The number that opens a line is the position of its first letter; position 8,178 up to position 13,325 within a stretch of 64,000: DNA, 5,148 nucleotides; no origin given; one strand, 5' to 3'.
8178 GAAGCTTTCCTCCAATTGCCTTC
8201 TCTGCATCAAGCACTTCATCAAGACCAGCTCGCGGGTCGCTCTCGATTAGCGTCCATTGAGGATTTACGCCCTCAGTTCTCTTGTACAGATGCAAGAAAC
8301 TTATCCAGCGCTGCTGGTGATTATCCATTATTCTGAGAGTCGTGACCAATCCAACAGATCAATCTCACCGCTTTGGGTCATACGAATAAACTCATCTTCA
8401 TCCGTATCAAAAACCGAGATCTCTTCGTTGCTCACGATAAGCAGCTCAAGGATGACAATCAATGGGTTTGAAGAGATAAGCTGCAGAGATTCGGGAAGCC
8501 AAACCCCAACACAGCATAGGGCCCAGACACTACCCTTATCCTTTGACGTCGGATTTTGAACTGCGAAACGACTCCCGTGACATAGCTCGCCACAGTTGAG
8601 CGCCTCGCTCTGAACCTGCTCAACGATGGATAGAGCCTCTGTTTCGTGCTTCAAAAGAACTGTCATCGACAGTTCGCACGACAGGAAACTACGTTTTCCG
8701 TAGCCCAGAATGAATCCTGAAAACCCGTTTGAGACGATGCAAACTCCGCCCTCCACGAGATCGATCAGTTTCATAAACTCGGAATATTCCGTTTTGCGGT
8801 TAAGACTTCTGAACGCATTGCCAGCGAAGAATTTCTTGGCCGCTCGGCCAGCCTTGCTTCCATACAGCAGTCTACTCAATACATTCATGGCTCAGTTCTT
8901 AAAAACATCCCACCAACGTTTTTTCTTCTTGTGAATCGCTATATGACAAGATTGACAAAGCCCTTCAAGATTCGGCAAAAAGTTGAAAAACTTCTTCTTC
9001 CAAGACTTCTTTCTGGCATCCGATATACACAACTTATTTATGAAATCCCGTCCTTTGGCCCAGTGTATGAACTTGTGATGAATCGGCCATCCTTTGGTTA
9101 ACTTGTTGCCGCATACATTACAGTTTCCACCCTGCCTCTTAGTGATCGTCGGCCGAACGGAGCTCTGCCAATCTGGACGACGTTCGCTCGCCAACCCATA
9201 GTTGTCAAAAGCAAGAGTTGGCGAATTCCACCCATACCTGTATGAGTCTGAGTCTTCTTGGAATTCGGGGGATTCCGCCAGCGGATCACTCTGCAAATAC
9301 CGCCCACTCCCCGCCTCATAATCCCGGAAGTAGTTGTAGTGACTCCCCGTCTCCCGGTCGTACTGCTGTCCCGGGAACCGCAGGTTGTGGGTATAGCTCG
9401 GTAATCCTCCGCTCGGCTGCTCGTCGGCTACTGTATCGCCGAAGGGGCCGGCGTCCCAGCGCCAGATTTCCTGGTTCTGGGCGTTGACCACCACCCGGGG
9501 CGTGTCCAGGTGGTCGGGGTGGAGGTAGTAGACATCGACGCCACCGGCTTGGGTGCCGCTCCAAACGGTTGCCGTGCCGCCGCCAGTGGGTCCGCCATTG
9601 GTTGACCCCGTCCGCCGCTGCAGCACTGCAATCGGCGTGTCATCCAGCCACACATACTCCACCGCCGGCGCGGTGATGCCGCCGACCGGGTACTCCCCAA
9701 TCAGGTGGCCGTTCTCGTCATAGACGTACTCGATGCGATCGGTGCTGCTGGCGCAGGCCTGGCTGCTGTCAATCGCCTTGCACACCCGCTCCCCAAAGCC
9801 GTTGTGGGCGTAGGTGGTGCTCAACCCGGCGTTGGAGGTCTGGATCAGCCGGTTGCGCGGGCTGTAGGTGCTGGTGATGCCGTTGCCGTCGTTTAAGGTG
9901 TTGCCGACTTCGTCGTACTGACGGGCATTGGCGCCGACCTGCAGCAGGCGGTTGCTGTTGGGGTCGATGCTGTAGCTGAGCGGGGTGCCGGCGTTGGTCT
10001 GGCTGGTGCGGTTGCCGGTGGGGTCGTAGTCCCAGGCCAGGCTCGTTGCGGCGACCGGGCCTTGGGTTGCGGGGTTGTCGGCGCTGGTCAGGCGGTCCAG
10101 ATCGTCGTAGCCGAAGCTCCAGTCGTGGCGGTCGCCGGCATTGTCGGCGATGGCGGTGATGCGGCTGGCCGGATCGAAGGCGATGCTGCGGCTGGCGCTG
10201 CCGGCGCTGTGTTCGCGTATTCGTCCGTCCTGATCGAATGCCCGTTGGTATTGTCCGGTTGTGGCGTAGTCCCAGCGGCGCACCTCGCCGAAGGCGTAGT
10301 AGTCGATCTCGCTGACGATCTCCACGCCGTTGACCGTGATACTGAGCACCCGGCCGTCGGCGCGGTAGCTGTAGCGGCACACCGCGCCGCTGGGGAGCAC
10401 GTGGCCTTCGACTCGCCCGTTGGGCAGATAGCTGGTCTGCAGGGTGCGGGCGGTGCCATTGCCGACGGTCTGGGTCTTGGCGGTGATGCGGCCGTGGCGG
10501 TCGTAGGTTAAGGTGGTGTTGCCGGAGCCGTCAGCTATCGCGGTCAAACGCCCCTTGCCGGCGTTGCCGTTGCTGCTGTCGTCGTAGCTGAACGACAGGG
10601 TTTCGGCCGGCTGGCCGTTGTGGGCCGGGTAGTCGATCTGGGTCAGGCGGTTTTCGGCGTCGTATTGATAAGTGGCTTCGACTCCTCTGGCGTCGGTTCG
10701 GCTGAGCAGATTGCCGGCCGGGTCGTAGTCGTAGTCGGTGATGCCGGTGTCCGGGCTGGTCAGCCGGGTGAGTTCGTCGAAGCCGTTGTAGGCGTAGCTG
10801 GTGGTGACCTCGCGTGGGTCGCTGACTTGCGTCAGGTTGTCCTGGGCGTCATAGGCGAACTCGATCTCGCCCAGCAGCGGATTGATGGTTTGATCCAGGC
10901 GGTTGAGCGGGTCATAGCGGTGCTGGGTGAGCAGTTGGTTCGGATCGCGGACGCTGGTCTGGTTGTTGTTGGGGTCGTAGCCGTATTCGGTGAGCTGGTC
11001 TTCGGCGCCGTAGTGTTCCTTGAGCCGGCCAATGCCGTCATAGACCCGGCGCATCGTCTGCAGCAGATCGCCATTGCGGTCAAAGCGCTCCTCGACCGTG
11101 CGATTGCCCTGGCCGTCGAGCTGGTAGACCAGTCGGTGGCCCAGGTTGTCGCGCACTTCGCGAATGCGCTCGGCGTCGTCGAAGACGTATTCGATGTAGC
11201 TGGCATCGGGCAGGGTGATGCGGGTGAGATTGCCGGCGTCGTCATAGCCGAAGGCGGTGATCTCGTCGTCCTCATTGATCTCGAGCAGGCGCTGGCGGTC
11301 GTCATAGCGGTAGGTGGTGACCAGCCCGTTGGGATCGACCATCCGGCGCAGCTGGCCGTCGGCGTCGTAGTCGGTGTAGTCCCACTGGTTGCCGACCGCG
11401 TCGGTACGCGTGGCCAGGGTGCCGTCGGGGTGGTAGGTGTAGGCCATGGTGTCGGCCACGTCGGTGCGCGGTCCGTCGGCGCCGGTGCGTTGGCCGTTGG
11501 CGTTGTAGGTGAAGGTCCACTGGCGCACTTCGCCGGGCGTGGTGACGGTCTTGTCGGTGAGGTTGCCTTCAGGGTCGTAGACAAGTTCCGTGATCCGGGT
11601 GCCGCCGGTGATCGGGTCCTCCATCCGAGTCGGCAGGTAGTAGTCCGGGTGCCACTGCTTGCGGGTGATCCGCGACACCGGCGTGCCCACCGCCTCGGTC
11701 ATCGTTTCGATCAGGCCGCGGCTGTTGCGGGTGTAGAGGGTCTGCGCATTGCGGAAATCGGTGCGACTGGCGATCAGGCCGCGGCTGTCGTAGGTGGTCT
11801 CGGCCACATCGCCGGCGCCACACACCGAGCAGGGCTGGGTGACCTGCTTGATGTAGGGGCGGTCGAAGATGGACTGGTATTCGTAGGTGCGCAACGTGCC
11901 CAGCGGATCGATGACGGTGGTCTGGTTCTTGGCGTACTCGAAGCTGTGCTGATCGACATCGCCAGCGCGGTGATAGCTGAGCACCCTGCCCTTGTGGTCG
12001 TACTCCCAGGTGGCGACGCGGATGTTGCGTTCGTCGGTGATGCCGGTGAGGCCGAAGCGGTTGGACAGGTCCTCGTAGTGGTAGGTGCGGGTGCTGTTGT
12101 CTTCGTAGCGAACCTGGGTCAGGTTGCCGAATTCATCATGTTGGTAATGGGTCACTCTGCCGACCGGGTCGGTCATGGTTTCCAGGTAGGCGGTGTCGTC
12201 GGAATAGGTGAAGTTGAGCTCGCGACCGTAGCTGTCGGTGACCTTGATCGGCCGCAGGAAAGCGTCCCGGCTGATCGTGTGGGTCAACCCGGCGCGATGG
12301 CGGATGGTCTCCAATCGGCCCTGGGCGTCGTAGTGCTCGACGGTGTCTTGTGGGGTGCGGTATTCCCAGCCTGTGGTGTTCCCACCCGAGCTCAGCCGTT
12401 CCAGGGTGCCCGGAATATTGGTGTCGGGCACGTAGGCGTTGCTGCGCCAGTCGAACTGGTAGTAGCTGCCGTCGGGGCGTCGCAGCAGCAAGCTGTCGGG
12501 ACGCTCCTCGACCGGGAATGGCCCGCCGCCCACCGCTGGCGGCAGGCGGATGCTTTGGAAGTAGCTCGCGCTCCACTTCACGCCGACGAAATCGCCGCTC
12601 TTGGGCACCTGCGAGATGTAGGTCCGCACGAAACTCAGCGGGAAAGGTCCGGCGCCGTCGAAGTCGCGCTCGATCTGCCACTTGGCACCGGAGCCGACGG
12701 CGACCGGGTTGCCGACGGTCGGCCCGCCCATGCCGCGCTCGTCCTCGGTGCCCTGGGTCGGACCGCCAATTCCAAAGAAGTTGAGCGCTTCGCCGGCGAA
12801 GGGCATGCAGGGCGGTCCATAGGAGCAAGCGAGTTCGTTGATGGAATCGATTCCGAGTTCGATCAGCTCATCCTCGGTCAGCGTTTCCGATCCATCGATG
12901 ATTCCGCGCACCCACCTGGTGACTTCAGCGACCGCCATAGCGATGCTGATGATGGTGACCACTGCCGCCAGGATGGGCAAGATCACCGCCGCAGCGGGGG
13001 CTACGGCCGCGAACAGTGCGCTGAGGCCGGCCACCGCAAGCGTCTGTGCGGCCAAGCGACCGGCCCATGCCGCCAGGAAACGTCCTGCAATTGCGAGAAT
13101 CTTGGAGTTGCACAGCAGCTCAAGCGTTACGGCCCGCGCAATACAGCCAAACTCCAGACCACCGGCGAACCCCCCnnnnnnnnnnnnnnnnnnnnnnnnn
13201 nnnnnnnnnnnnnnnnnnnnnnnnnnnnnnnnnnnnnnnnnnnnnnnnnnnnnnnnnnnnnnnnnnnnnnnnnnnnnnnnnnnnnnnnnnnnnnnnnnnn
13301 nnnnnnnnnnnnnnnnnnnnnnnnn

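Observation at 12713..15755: Rhs protein carries a ~1000-aa non-canonical N-terminal module instead of PAAR or another known trafficking domain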

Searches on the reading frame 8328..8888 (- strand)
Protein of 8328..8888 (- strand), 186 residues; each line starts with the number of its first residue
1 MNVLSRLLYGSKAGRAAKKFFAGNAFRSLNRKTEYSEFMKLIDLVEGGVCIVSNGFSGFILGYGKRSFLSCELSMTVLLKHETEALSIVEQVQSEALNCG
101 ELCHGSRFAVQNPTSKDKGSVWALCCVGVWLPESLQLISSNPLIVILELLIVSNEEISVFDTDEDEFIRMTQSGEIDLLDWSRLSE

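Call 5: search_protein_families(library=pfam, proteins=[window:8328-8888:-], max_evalue=0.1)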
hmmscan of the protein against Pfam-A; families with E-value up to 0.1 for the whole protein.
window:8328-8888:- (186 aa): 0 families

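Call 7: search_protein_families(library=ncbifam, proteins=[window:8328-8888:-], max_evalue=0.01)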
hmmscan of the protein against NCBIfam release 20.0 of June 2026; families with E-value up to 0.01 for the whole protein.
window:8328-8888:- (186 aa): 0 families

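Call 49: search_protein_families(library=pfam, proteins=[window:8328-8888:-], max_evalue=5)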
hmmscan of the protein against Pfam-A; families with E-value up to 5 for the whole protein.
window:8328-8888:- (186 aa): 0 families

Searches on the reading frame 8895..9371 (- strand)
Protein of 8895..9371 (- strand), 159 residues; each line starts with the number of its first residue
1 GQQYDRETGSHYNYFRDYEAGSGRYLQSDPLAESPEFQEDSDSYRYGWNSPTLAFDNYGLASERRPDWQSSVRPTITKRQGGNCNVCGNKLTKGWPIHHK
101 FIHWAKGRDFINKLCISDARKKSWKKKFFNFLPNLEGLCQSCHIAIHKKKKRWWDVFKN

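Call 49: search_protein_families(library=pfam, proteins=[window:8895-9371:-], max_evalue=5)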
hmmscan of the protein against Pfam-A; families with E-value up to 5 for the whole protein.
seq(159 aa): 4 families
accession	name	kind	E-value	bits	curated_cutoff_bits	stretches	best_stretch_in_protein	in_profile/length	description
PF19335.5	HMBD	-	0.0043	17.4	23.6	1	68-92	2-26/28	Heavy metal binding domain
PF01844.29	HNH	-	0.014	16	21.4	1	134-149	32-47/47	HNH endonuclease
PF02945.21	Endonuclease_7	-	0.032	14.6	23.6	1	70-115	12-59/82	Recombination endonuclease VII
PF13824.12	zf-Mss51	-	0.22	12.2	27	1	94-115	21-42/55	Zinc-finger of mitochondrial splicing suppressor 51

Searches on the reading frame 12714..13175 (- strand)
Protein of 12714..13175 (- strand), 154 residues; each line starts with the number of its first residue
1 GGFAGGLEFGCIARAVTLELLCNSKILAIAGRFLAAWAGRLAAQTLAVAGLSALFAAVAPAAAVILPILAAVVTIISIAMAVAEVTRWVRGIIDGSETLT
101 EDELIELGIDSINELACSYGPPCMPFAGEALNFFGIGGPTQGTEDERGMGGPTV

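Call 79: search_protein_families(library=pfam, proteins=[window:12714-13175:-], max_evalue=10)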
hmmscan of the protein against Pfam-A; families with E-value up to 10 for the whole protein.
window:12714-13175:- (154 aa): 1 family
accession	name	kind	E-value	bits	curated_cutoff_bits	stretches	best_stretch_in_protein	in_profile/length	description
PF18949.5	DUF5693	-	4.8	6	29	1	15-82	329-393/609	Family of unknown function (DUF5693)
